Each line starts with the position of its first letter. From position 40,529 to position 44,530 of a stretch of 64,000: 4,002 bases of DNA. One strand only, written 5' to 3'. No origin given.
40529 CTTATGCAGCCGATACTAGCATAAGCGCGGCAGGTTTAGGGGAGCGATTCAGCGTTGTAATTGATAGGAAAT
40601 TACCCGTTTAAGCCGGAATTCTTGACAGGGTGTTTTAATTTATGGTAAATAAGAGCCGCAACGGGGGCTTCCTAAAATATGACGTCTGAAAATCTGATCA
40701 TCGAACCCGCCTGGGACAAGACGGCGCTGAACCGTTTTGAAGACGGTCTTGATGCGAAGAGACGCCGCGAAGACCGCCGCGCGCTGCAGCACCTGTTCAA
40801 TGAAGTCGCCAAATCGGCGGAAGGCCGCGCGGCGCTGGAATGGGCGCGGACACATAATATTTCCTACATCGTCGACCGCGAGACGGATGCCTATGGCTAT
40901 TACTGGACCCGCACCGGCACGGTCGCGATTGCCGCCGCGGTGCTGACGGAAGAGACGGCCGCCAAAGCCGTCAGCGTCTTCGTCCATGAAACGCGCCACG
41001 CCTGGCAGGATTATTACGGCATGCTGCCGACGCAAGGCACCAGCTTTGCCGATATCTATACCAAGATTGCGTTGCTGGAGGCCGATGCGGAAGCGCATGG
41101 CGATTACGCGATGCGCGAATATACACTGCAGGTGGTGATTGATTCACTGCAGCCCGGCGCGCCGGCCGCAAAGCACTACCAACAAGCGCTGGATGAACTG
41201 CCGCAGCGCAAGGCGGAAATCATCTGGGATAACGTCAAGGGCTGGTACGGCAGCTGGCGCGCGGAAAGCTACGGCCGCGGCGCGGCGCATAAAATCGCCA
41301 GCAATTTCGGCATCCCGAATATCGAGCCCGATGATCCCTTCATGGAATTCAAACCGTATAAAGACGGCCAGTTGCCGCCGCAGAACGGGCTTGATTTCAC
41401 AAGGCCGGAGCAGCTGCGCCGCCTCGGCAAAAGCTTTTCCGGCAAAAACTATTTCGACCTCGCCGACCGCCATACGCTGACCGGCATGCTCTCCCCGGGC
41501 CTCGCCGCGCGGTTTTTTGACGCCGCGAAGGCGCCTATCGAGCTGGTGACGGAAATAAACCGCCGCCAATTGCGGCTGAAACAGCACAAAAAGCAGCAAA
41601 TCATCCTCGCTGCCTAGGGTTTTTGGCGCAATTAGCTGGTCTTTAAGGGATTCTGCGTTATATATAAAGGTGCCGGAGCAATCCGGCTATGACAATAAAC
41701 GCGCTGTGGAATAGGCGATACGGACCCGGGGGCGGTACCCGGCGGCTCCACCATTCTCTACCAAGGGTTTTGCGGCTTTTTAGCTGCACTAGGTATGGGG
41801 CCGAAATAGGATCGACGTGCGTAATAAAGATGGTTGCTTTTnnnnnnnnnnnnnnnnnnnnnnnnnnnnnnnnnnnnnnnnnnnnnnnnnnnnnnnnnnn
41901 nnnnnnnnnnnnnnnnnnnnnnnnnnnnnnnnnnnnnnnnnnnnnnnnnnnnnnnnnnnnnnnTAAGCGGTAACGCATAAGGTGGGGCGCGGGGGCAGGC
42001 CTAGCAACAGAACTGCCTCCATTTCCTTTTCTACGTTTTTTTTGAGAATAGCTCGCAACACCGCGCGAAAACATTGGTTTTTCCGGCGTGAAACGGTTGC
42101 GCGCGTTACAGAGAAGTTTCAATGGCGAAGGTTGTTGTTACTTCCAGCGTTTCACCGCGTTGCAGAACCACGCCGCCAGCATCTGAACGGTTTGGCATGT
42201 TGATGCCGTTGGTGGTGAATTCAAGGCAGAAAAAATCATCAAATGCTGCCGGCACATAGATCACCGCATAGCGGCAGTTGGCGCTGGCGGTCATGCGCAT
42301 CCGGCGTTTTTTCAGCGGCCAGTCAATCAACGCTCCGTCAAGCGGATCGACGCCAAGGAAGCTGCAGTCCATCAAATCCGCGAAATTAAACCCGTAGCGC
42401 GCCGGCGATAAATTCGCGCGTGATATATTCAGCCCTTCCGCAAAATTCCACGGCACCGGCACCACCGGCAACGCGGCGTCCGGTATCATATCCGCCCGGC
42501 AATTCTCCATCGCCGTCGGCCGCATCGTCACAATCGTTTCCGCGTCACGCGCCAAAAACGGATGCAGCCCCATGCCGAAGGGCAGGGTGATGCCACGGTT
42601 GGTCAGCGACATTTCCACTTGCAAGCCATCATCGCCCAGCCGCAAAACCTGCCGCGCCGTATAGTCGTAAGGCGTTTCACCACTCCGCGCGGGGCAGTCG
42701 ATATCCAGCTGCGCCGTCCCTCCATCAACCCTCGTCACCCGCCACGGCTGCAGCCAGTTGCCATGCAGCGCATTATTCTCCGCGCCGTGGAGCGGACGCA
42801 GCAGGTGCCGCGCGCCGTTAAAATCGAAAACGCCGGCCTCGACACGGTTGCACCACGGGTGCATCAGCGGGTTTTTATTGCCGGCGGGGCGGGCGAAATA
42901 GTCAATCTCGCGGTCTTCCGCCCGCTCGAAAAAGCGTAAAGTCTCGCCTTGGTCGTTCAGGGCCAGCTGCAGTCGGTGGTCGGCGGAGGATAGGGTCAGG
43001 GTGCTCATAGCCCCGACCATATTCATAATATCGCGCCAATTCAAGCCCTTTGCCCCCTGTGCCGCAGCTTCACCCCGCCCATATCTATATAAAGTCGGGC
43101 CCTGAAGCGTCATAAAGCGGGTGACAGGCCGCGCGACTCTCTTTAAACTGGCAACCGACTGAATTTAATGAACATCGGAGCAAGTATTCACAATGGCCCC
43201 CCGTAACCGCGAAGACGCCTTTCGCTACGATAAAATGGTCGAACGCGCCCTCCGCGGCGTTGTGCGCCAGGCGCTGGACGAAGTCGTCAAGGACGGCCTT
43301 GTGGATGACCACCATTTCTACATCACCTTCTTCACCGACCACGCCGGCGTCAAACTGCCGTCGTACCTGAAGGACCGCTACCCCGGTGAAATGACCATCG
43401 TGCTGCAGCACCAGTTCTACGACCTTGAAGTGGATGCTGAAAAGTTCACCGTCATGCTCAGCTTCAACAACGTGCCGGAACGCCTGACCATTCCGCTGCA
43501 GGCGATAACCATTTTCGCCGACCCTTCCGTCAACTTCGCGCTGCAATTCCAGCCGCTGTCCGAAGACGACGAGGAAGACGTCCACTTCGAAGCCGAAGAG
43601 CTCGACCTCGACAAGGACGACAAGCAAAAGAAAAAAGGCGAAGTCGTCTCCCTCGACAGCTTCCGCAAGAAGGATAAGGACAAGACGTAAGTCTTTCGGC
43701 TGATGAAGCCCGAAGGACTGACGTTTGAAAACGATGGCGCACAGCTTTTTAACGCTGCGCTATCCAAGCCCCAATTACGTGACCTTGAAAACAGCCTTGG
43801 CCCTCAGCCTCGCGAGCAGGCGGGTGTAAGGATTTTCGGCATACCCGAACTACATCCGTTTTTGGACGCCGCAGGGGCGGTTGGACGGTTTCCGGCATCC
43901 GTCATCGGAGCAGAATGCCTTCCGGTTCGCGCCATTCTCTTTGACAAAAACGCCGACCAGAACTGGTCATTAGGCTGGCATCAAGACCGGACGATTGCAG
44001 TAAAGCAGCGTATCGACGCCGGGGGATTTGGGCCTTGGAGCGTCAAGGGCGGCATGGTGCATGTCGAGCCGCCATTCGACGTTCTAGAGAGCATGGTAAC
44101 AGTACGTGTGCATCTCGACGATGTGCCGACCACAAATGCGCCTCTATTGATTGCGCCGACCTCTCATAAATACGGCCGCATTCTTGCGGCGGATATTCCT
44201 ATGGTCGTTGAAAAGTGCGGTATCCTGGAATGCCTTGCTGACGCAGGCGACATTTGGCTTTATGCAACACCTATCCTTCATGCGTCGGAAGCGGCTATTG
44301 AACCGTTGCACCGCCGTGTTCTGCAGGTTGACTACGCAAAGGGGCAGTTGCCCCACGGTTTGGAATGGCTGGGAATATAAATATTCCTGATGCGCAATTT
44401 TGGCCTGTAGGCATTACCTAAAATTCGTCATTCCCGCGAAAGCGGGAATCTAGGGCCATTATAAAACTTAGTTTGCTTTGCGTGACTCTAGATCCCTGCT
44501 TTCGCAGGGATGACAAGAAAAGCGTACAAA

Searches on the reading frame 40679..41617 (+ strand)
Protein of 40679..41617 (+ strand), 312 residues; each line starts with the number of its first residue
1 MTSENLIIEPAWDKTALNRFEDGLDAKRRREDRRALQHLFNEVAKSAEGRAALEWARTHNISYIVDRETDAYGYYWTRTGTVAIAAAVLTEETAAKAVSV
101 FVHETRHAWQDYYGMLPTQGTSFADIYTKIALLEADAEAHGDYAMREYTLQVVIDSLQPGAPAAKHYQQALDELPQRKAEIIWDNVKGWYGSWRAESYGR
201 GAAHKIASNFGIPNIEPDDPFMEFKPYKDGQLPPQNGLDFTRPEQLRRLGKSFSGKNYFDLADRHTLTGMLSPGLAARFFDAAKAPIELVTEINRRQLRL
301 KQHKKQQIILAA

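Call 83: search_protein_families(library=pfam, proteins=[window:40679-41617:+], max_evalue=0.001)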
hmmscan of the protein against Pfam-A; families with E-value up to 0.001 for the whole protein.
window:40679-41617:+ (312 aa): 1 family
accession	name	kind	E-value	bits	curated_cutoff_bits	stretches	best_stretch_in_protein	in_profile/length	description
PF20573.4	DUF6782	-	1.3e-16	61.1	27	1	26-198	21-198/241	Putative metallopeptidase family (DUF6782)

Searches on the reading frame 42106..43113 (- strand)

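Call 83: search_protein_families(library=pfam, proteins=[window:42106-43113:-], max_evalue=0.001)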
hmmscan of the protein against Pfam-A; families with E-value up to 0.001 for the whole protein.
window:42106-43113:- (335 aa): 1 family
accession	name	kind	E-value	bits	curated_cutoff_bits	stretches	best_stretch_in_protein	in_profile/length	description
PF01263.26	Aldose_epim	-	5.1e-21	75.8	27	1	81-329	52-298/299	Aldose 1-epimerase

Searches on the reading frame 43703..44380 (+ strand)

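Call 83: search_protein_families(library=pfam, proteins=[window:43703-44380:+], max_evalue=0.001)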
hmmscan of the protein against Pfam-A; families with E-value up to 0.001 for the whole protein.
window:43703-44380:+ (225 aa): 1 family
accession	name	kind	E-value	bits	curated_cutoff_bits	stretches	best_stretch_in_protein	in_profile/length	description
PF05721.19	PhyH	-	1.9e-09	38.5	22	1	72-197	72-204/213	Phytanoyl-CoA dioxygenase (PhyH)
